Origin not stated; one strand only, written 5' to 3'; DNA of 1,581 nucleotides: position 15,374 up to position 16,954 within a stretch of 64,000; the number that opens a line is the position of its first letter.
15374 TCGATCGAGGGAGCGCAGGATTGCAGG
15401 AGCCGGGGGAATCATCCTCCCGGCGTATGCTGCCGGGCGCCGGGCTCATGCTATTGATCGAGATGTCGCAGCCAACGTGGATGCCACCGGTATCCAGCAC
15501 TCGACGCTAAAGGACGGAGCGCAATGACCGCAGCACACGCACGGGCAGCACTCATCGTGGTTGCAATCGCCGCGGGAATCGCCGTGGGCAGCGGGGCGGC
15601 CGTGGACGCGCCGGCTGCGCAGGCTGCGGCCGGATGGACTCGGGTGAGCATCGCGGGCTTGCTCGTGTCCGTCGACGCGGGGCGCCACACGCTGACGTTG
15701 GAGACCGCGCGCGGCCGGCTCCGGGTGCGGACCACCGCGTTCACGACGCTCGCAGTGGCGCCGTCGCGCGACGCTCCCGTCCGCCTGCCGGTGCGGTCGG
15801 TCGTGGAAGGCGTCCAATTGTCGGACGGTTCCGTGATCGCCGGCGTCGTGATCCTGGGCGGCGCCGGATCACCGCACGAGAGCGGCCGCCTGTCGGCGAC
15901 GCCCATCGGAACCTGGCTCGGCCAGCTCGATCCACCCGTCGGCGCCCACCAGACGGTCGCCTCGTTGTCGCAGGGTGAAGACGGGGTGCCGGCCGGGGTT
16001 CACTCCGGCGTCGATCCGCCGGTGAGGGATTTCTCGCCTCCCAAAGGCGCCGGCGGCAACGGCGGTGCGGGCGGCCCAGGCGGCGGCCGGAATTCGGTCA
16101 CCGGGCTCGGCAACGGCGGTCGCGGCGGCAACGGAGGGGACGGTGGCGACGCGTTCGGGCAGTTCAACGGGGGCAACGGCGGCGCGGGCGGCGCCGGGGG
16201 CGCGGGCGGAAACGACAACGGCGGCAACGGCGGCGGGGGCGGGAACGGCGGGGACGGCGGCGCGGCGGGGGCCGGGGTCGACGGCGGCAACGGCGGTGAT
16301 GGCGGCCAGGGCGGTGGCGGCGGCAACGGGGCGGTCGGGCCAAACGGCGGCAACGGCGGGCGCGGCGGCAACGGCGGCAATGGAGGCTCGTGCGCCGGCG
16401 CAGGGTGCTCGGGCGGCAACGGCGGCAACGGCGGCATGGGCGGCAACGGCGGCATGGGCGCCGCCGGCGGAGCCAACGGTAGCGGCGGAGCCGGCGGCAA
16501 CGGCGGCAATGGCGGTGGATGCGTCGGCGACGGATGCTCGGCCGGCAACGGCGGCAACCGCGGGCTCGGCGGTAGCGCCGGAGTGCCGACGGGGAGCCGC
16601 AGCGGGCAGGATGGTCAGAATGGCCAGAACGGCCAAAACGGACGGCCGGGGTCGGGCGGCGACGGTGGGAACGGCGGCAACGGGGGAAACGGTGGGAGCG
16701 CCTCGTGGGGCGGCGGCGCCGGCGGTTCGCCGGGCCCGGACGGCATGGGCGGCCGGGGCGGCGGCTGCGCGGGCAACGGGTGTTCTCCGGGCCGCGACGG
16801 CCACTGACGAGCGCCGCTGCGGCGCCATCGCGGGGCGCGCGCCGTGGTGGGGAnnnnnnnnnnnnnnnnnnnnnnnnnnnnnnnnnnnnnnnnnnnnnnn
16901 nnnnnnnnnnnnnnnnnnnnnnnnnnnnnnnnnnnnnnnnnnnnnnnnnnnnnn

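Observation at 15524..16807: Secreted PGRS-like GGNGG repeat protein with three evenly spaced CxGxGCS motifs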

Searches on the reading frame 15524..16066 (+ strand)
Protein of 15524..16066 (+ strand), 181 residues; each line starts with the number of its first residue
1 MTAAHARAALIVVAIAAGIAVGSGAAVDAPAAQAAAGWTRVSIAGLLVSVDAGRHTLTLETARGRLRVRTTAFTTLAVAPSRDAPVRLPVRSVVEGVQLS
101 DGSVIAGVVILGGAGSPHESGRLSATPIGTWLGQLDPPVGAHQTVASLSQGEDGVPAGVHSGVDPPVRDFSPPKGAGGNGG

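Call 8: find_homologous_proteins(query=window:15524-16066:+, max_evalue=0.01)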
Query seq(181 aa) (181 aa): 1 proteins with E <= 0.01 among 3545 candidates.
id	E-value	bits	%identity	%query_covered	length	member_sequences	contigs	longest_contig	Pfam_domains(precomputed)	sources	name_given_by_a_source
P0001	2.8e-36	144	60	71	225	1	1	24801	-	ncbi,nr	ncbi:MAG TPA: hypothetical protein VKZ50_04750, partial [bacterium]|nr:hypothetical protein [bacteri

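Call 12: find_encoding_contigs(protein=P0001, flank=10000)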
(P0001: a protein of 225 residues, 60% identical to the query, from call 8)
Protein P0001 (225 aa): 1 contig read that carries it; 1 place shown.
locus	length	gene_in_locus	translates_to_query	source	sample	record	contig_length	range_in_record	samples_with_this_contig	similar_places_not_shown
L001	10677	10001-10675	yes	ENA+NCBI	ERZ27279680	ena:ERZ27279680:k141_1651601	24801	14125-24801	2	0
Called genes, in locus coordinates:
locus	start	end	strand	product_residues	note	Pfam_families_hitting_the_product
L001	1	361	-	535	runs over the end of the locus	PF14871:GHL6 (faint), PF02638:GHL10, PF16373:DUF4985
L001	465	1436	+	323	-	PF00005:ABC_tran, PF13304:AAA_21 (weak)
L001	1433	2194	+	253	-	PF01061:ABC2_membrane (weak), PF12679:ABC2_membrane_2, PF12730:ABC2_membrane_4 (weak), PF12698:ABC2_membrane_3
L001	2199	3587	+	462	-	PF23357:DUF7088 (weak), PF09822:ABC_transp_aux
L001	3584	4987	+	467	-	PF14238:DUF4340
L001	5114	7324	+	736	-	PF09992:NAGPA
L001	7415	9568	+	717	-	PF13174:TPR_6 (faint), PF13432:TPR_16 (faint), PF07719:TPR_2 (faint), PF00515:TPR_1 (faint), PF01464:SLT, PF27553:SLT_superhelical (weak)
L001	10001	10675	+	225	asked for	?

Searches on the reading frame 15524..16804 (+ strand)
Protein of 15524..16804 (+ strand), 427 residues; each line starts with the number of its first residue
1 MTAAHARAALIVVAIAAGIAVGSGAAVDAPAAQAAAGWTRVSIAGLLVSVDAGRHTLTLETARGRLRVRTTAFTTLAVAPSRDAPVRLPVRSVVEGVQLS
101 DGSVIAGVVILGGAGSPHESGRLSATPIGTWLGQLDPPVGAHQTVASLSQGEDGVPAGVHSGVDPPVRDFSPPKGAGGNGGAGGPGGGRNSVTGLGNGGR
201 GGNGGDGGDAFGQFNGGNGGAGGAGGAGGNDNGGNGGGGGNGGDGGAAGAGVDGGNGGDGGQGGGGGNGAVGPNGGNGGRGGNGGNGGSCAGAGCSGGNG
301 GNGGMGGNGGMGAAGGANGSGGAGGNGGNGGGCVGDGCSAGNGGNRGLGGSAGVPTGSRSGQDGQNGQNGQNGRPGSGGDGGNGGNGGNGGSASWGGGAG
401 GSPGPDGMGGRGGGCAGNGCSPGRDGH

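Call 3: search_protein_families(library=pfam, proteins=[window:15524-16804:+], max_evalue=1)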
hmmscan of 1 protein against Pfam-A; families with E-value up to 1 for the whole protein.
window:15524-16804:+ (427 aa): 0 families

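Call 4: search_protein_families(library=ncbifam, proteins=[window:15524-16804:+], max_evalue=1)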
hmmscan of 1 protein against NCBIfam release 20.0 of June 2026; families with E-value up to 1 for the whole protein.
window:15524-16804:+ (427 aa): 0 families

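Call 26: search_solved_structures(query=window:15524-16804:+, max_evalue=10, show_alignments=3)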
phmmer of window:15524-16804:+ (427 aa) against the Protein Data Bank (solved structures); distinct sequences matched with E-value up to 10: 1.
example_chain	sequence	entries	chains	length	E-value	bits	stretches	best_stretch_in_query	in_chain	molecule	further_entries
8q6t_I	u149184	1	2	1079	2.4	10.5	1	35-95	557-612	Titin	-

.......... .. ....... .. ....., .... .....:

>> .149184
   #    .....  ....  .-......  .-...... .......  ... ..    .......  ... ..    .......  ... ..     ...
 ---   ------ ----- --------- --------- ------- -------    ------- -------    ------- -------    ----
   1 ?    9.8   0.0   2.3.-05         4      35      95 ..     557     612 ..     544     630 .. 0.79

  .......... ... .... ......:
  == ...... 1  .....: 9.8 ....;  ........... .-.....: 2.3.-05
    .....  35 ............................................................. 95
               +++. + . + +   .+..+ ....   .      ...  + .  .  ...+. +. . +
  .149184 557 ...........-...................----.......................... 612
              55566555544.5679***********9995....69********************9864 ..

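Call 32: list_cluster_members(proteins=[P0002, window:15524-16804:+])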
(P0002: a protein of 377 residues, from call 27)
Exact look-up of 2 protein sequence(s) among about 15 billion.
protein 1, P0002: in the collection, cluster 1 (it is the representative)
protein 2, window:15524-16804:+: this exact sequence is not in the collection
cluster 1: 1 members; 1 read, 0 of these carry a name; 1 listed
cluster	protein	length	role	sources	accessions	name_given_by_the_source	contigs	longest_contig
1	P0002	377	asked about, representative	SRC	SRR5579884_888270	-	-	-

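Call 35: predict_structure(alignment_id=A1)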
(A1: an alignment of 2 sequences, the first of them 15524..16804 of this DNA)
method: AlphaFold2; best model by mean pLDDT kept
length: 427 residues; sequences in the alignment: 2
mean_pLDDT: 34.6   pTM: 0.21
mean pLDDT of the five models: 34.6, 33.0, 30.8, 30.2, 28.8
residues with pLDDT >= 90: 0; 70-90: 0; 50-70: 13; < 50: 414
segments of 3 or more residues with pLDDT < 50: 1-47, 62-194, 198-298, 300-424
pLDDT, mean of each block of 10 residues (from residue 1): 24 30 24 31 41 49 45 30 30 34 35 31 28 27 25 28 34 36 41 43 38 36 35 36 33 33 33 36 33 38 37 34 32 34 35 36 39 37 34 35 39 41 43
secondary structure, 60 per line:
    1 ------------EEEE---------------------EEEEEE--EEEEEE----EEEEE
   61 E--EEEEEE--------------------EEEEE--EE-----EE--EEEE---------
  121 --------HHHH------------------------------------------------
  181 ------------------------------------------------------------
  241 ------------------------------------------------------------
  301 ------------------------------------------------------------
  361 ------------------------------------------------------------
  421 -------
elements in order: E13-16 E38-43 E46-51 E56-61 E64-69 E90-94 E108-111 H129-132

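Call 77: search_protein_families(library=phrogs, proteins=[window:15524-16804:+], max_evalue=1)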
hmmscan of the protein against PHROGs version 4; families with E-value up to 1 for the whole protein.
window:15524-16804:+ (427 aa): 0 families

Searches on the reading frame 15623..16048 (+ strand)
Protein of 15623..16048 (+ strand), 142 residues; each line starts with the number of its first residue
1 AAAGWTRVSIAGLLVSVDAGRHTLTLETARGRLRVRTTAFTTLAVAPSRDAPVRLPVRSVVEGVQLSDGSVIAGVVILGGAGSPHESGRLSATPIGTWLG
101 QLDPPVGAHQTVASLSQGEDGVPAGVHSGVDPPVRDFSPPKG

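Call 20: find_related_loci(query=A2, collection=genome_contigs, flank=10000)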
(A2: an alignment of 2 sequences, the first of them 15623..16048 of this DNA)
Query A2 (142 aa) in genome_contigs; peptide patterns used: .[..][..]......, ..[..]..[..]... (x = any residue, [..] = any of these).
46 stretches matched a pattern; 1 encode a relative of the query (tblastn E <= 1e-3); 1 distinct loci.
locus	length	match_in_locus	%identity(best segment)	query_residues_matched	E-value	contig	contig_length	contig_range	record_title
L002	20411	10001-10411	77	2-137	5e-62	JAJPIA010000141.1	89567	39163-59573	MAG: Bacillota bacterium isolate Centralia_MAG_233 k107_13614116, whole genome shotgun sequence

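Call 27: search_protein_representatives(alignment_id=A2)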
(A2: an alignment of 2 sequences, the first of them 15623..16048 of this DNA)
Query: 2 sequences, 156 profile positions. Proteins with E-value up to 0.001 (for the whole library): 4; up to 1e-10: 2; up to 1e-30: 2. The best 4 are listed.
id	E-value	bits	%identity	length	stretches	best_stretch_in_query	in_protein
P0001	7.3e-72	256.8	-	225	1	1-156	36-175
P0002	9.8e-71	253.1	-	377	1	1-147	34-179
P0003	7.2e-04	35.9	-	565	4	37-90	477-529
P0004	9.5e-04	35.5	-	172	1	4-91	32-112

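Call 29: find_encoding_contigs(protein=P0002, flank=10000)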
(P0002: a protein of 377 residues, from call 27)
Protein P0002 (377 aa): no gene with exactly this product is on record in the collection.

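Call 31: find_related_loci(query=A2, collection=metagenome_contigs, flank=5000)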
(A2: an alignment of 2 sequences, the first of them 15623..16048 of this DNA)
Query A2 (142 aa) in metagenome_contigs; peptide patterns used: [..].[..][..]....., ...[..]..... (x = any residue, [..] = any of these).
180 stretches matched a pattern; 2 encode a relative of the query (tblastn E <= 1e-3); 2 distinct loci.
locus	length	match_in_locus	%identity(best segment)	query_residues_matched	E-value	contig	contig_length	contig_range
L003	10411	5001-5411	77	2-137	6e-62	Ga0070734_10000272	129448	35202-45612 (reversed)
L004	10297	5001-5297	65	5-102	2e-30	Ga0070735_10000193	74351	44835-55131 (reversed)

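Call 46: search_protein_families(library=pfam, proteins=[P0004, L004:4884-6164:+, L002:9899-11185:+], max_evalue=1)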
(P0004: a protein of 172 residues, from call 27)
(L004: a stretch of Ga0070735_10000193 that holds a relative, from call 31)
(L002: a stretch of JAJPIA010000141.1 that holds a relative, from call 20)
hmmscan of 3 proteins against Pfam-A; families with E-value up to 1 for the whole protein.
P0004 (172 aa): 1 family
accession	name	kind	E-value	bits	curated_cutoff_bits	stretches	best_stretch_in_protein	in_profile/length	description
PF02905.19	EBV-NA1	-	0.16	12.2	25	1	89-144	38-92/146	Epstein Barr virus nuclear antigen-1, DNA-binding domain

L004:4884-6164:+ (427 aa): 0 families

L002:9899-11185:+ (429 aa): 0 families

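Call 61: search_solved_structures(query=A2, max_evalue=10, show_alignments=2)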
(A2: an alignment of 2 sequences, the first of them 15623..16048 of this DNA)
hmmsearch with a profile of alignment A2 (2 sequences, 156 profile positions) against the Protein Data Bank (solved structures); distinct sequences matched with E-value up to 10: 1.
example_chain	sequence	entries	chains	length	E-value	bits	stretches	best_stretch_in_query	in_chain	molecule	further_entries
1ub2_A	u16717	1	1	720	0.8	13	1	51-92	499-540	Catalase-peroxidase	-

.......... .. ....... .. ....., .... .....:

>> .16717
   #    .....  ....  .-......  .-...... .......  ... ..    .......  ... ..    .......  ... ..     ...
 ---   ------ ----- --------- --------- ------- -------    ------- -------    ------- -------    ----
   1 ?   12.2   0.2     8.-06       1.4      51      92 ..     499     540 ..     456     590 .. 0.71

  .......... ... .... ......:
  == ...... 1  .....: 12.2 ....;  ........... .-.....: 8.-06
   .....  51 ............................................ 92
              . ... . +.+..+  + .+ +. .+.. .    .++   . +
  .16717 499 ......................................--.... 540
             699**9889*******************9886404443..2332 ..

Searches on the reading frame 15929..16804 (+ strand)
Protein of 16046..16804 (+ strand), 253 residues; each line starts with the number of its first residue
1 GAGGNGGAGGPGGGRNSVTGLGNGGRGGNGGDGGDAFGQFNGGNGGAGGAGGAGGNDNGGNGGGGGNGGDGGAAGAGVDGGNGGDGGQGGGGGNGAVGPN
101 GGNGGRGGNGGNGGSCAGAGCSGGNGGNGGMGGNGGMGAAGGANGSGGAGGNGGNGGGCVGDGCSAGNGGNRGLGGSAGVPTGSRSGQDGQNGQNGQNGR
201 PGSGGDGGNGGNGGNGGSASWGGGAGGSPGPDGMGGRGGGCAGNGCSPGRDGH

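Call 16: find_homologous_proteins(query=window:16073-16804:+, max_evalue=0.001)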
Query window:16073-16804:+: 8000 candidates shared short words with the query, none scored E <= 0.001.

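Call 44: find_homologous_proteins(query=A4, max_evalue=10)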
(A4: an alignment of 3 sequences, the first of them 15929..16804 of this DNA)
Query A4 (3 sequences) (292 aa, profile of the alignment): 54 proteins with E <= 10 among 8000 candidates.
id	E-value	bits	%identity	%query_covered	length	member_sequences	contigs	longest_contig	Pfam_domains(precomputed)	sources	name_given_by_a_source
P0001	3.2e-17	81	-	-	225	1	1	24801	-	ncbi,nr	ncbi:MAG TPA: hypothetical protein VKZ50_04750, partial [bacterium]|nr:hypothetical protein [bacteri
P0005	9.9e-5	40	-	-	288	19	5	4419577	PF21526.3,PF00934.26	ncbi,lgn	-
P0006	1.2e-4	40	-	-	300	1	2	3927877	PF21526.3,PF00934.26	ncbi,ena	-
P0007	2.2e-4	39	-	-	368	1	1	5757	PF02934.21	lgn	-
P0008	2.8e-4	39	-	-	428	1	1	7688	-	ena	-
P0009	5.6e-3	34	40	13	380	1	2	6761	-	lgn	-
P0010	5.6e-3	34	-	-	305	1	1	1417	PF13505.13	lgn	-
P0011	6.9e-3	34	-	-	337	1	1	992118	-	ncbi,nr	ncbi:Hypothetical protein D9617_5g068270 [Elsinoe fawcettii]|nr:Hypothetical protein D9617_5g068270 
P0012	9.4e-3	34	-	-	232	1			PF21526.3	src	-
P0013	1.5e-2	33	-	-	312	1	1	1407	PF21526.3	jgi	-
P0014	1.9e-2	33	-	-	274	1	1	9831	-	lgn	-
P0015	2.5e-2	32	-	-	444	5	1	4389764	PF21526.3,PF00934.26,PF12484.14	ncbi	-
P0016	3.6e-2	32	67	6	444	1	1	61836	-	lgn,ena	-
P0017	5.0e-2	31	-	-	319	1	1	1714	PF04773.19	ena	-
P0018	5.1e-2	31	-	-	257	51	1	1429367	PF21526.3,PF00934.26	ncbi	ncbi:hypothetical protein TMBG_00335, partial [Mycobacterium tuberculosis SUMu002]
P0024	4.4e-1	28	-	-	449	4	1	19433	PF21526.3,PF20729.3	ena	-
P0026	5.0e-1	28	-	-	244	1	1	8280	PF21526.3,PF00934.26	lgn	-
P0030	1.0e+0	27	-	-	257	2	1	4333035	PF21526.3,PF00934.26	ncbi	-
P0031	1.2e+0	27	-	-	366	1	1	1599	PF21526.3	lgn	-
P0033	1.4e+0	27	-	-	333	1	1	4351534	PF21526.3,PF00934.26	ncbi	-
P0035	1.7e+0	26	-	-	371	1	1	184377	PF21526.3,PF00934.26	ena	-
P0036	1.7e+0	26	-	-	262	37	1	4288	PF21526.3,PF00934.26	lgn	-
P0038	2.2e+0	26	-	-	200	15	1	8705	PF21526.3,PF00934.26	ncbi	ncbi:PE family protein, partial [Mycobacterium ulcerans]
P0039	2.6e+0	26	-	-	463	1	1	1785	PF01670.24,PF21526.3,PF00934.26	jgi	jgi:Glycosyl hydrolase family 12/PE family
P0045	3.5e+0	25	-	-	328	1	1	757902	PF21526.3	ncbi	-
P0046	3.9e+0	25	-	-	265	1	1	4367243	PF21526.3,PF00934.26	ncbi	-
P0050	4.5e+0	25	-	-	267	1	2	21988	PF21526.3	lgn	-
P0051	4.7e+0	25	-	-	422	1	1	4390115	PF02720.23,PF21526.3,PF00934.26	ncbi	-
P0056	5.9e+0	24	-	-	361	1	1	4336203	PF21526.3,PF00934.26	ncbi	-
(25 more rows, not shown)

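Call 46: search_protein_families(library=pfam, proteins=[P0005], max_evalue=1)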
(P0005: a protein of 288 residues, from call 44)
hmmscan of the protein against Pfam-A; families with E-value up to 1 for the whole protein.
P0005 (288 aa): 2 families
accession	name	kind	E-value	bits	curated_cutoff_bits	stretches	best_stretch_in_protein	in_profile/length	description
PF00934.25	PE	-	7.5e-33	113.1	22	1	17-107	1-91/91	PE family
PF21526.2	PGRS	-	8.8e-10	39.3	27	1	135-200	1-69/73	PGRS repeats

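Call 64: predict_structure(protein=window:16046-16804:+)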
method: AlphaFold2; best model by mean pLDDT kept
length: 253 residues; sequences in the alignment: 1
mean_pLDDT: 39.1   pTM: 0.15
mean pLDDT of the five models: 39.1, 35.2, 34.4, 33.7, 33.5
residues with pLDDT >= 90: 0; 70-90: 0; 50-70: 6; < 50: 247
segments of 3 or more residues with pLDDT < 50: 1-14, 16-105, 107-130, 132-170, 172-217, 221-253
pLDDT, mean of each block of 10 residues (from residue 1): 38 42 39 40 37 38 39 35 39 39 40 38 39 42 38 40 38 40 37 39 39 42 39 41 39 36
secondary structure: DSSP gave nothing for this model
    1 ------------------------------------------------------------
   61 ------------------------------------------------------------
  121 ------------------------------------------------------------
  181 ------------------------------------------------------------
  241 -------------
elements in order:

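Call 68: find_related_loci(query=A4, collection=viral_contigs, flank=3000)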
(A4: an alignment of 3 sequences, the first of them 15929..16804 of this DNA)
Query A4 (292 aa) in viral_contigs; peptide patterns used: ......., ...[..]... (x = any residue, [..] = any of these).
580 stretches matched a pattern, but none encodes a relative of the query by tblastn (E <= 1e-3).
